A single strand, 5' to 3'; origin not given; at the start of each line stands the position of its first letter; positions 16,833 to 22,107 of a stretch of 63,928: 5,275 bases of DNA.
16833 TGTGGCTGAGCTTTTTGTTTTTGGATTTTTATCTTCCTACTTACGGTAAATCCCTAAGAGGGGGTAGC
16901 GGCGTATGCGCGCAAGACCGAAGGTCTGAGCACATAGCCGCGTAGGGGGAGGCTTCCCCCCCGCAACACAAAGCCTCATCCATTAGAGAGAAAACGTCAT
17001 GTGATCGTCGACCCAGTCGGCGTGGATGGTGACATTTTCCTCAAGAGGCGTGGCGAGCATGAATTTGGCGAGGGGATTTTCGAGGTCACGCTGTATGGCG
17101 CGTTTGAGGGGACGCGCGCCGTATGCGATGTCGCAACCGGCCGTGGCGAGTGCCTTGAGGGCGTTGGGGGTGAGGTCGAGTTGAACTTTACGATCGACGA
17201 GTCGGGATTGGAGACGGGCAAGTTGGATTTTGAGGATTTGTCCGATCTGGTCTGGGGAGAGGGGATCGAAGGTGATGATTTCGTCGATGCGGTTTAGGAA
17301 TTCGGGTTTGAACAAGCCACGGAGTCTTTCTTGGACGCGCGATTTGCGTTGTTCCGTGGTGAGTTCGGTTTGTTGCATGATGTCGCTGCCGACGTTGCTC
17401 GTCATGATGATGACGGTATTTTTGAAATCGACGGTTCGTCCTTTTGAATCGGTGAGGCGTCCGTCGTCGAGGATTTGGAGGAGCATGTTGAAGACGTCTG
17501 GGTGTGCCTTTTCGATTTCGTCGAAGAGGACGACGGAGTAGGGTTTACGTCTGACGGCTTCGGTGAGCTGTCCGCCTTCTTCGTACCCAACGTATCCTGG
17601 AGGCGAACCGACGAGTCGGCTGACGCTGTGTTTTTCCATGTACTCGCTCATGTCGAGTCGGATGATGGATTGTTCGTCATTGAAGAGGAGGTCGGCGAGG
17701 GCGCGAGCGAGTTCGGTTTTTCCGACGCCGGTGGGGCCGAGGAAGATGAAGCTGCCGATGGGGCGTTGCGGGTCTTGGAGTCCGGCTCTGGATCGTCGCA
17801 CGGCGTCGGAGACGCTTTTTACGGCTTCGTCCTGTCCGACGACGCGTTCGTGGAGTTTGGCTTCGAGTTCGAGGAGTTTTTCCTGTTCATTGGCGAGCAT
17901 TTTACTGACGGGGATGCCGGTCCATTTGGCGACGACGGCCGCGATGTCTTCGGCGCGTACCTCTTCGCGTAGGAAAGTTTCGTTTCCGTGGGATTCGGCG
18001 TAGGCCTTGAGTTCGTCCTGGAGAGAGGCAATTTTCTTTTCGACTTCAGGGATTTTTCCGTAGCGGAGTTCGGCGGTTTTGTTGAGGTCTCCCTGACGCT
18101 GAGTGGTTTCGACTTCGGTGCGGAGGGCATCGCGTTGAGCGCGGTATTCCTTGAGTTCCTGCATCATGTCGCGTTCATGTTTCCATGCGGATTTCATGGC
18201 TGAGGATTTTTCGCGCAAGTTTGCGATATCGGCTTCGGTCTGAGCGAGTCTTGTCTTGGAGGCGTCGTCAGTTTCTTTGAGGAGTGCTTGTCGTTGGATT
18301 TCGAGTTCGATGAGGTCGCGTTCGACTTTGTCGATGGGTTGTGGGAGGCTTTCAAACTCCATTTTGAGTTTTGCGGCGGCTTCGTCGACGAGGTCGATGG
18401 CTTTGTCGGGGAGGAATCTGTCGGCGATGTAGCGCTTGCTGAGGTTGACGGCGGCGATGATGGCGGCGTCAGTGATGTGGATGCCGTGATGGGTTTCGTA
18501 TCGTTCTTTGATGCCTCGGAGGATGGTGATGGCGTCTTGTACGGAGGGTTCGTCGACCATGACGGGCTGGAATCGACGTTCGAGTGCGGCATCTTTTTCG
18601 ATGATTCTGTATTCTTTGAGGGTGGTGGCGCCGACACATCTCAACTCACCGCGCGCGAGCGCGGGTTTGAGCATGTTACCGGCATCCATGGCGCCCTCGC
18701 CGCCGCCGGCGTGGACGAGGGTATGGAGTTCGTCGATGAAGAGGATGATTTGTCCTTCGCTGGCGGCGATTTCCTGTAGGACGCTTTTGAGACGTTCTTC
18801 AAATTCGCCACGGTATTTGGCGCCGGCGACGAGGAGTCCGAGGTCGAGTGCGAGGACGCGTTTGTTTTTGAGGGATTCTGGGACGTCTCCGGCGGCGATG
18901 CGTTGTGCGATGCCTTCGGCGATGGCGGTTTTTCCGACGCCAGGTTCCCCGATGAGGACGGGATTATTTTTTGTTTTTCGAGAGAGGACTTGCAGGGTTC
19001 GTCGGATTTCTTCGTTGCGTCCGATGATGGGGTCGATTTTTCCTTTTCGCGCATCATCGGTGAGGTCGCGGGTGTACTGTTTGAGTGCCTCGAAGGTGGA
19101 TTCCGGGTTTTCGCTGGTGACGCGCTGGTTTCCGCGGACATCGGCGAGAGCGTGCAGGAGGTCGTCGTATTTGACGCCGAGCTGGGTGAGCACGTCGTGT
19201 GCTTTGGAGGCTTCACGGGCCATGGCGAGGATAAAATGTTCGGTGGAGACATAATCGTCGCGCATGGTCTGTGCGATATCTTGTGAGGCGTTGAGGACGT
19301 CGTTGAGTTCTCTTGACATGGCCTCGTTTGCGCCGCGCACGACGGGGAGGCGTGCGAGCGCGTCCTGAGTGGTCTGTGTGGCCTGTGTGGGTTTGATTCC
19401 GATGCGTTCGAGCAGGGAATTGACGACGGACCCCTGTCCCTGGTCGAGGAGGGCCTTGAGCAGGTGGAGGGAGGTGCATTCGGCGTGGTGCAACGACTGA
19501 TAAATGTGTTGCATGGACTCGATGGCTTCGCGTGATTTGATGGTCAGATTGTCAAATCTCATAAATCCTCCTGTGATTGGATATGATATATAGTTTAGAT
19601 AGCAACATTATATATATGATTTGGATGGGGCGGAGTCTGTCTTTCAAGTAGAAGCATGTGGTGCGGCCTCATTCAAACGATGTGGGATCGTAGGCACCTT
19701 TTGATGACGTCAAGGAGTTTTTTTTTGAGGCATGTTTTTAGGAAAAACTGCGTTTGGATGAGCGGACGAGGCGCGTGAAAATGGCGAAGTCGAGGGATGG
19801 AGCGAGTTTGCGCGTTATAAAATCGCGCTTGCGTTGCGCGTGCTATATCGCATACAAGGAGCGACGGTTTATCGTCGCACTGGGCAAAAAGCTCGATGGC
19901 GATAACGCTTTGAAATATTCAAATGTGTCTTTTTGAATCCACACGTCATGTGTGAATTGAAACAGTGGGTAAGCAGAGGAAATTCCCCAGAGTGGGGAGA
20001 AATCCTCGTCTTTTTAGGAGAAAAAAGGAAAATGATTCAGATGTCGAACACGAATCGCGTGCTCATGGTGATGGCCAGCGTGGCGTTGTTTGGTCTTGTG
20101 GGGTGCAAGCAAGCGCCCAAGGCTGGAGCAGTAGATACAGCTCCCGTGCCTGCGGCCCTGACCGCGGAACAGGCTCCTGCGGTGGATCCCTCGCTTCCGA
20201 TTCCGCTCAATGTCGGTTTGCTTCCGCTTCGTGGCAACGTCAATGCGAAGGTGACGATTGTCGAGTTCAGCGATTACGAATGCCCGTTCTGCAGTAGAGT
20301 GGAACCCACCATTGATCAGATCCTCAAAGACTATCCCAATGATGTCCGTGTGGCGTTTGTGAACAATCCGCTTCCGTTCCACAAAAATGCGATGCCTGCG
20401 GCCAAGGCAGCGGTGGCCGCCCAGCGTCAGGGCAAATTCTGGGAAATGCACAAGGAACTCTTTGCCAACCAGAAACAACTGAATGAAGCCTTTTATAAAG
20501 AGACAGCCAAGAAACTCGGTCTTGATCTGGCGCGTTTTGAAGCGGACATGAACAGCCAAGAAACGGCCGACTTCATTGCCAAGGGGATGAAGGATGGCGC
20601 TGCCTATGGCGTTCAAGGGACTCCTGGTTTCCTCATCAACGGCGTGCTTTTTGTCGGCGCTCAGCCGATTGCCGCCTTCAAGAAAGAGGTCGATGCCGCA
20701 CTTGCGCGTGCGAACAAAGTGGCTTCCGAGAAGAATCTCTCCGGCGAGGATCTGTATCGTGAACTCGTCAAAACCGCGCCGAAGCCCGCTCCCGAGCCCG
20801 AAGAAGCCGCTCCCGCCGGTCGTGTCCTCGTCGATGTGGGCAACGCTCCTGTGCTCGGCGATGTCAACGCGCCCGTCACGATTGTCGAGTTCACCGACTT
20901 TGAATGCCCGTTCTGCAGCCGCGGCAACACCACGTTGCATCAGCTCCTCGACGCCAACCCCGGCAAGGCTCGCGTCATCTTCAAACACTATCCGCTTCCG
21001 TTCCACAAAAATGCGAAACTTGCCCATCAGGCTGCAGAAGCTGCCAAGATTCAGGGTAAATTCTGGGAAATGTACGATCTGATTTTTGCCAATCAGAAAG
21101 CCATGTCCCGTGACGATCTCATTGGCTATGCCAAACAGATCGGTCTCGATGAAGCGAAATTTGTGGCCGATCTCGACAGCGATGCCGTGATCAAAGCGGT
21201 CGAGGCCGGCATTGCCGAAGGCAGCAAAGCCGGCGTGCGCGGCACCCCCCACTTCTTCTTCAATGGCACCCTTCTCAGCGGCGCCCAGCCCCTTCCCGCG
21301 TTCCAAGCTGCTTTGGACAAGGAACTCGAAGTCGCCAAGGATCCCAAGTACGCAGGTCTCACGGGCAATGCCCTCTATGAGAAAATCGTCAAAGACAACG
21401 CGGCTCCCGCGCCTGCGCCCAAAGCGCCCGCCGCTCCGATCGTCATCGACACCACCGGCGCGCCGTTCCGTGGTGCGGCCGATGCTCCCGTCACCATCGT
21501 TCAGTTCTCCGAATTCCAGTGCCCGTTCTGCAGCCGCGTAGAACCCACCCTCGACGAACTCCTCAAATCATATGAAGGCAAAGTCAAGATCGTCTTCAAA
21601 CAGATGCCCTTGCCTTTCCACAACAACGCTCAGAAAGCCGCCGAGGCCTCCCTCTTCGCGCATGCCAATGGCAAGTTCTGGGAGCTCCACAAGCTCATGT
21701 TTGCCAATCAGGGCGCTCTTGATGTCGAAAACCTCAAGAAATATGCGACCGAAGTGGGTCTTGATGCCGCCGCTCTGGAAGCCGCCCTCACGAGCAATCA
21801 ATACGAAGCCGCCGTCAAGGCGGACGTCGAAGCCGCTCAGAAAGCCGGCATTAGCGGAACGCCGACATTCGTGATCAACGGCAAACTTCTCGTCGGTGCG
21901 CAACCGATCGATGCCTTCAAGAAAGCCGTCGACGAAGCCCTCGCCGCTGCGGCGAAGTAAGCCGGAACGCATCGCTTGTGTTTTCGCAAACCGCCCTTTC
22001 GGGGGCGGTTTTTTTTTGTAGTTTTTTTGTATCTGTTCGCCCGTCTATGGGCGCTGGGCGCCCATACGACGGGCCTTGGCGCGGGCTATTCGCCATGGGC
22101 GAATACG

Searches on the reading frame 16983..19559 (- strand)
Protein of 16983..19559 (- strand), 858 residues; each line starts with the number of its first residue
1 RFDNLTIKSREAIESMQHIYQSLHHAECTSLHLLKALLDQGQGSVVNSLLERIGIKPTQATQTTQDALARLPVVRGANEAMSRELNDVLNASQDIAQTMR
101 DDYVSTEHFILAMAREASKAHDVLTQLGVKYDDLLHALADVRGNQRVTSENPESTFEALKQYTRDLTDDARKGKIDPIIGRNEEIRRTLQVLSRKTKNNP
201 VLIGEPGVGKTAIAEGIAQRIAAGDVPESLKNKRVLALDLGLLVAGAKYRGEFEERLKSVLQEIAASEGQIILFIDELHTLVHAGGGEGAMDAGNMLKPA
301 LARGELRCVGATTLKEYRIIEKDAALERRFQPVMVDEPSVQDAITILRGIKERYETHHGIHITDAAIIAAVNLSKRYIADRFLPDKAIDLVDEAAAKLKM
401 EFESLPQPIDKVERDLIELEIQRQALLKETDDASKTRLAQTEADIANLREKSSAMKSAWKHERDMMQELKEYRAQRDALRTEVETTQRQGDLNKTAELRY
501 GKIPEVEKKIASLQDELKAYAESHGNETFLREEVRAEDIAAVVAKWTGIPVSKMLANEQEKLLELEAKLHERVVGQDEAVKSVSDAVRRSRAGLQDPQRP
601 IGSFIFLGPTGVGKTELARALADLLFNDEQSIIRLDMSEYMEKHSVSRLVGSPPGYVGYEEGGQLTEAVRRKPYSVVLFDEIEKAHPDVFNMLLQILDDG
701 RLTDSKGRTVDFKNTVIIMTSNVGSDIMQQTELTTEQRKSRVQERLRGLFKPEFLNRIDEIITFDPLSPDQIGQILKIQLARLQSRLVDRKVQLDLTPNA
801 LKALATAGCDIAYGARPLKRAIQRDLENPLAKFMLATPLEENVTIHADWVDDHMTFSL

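Call 70: search_protein_families(library=pfam, proteins=[window:16983-19559:-], max_evalue=0.00001)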
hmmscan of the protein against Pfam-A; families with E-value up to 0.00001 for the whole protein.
window:16983-19559:- (858 aa): 16 families
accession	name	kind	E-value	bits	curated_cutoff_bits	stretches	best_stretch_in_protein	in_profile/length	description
PF07724.20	AAA_2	-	5.9e-73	244.8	27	1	599-761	1-166/166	AAA domain (Cdc48 subfamily)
PF17871.7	AAA_lid_9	-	1.6e-34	118.4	22.8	1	339-440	1-102/104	AAA lid domain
PF00004.35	AAA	-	4.1e-24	85.9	21.2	2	201-331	2-124/131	ATPase family associated with various cellular activities (AAA)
PF10431.15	ClpB_D2-small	-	1.9e-23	82.7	21.9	1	767-846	1-80/81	C-terminal, D2-small domain, of ClpB protein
PF07728.20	AAA_5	-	6.6e-20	72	22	1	604-725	2-125/139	AAA domain (dynein-related subfamily)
PF02861.25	Clp_N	-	9e-15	55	20.7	1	92-143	1-53/53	Clp amino terminal domain, pathogenicity island component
PF13401.12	AAA_22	-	5.8e-12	46.5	27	0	603-699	7-110/130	AAA domain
PF00158.32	Sigma54_activat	-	1.6e-09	38.1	20.2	0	603-721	24-142/168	Sigma-54 interaction domain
PF13191.12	AAA_16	-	3e-09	38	32.6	0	178-279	2-142/167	AAA ATPase domain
PF01695.23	IstB_IS21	-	1.4e-07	31.7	24.1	0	195-261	90-152/238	IstB-like ATP binding protein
PF20720.3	nSTAND3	-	2.1e-07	31.2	27.2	0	185-222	7-42/155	Novel STAND NTPase 3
PF01078.27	Mg_chelatase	-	2.3e-07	30.9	20.3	0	604-713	25-147/207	Magnesium chelatase, subunit ChlI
PF05729.18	NACHT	-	7.3e-07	29.6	26.7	0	201-229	4-32/167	NACHT domain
PF13173.12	AAA_14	-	7.4e-07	29.7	27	0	605-700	6-88/129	AAA domain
PF05621.17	TniB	-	9.4e-07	28.9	22.4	0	192-336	30-185/189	Bacterial TniB protein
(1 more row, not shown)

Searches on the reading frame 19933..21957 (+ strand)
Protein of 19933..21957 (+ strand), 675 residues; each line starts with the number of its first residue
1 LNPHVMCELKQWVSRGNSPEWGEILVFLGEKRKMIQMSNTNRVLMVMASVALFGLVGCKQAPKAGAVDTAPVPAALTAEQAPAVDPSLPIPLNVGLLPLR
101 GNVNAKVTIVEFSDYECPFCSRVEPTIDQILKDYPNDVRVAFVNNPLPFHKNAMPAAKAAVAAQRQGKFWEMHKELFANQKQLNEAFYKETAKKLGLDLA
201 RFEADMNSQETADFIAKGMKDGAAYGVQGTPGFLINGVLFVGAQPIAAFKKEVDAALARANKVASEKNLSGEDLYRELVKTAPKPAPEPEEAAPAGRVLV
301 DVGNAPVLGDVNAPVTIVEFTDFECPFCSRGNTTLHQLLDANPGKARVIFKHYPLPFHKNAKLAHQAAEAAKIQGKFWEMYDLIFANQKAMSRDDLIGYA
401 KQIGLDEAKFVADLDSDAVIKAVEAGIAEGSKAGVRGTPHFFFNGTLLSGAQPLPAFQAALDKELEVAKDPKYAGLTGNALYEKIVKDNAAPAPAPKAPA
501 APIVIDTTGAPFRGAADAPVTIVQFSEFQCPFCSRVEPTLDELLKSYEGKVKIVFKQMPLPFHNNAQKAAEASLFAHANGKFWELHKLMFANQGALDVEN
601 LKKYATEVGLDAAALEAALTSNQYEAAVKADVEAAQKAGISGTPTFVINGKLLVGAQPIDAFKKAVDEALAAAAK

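Call 70: search_protein_families(library=pfam, proteins=[window:19933-21957:+], max_evalue=0.00001)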
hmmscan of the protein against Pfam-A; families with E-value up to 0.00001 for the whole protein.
window:19933-21957:+ (675 aa): 7 families
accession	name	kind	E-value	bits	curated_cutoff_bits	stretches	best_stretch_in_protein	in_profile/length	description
PF13462.12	Thioredoxin_4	-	2.1e-87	291.9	23.2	3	509-668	4-165/165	Thioredoxin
PF01323.26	DSBA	-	6.4e-72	241.8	25.6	3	521-666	1-190/191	DSBA-like thioredoxin domain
PF13743.12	Thioredoxin_5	-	6.2e-19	68.9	27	0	139-234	64-162/186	Thioredoxin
PF13098.12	Thioredoxin_2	-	6.1e-17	62.3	27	0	521-665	8-103/104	Thioredoxin-like domain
PF13192.12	Thioredoxin_3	-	5.7e-10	39.5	24.8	0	613-653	18-60/76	Thioredoxin domain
PF00085.26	Thioredoxin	-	2.5e-09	37.5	23.5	0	105-145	18-58/103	Thioredoxin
PF00462.30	Glutaredoxin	-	6.4e-06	26.7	22.9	0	524-547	3-26/60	Glutaredoxin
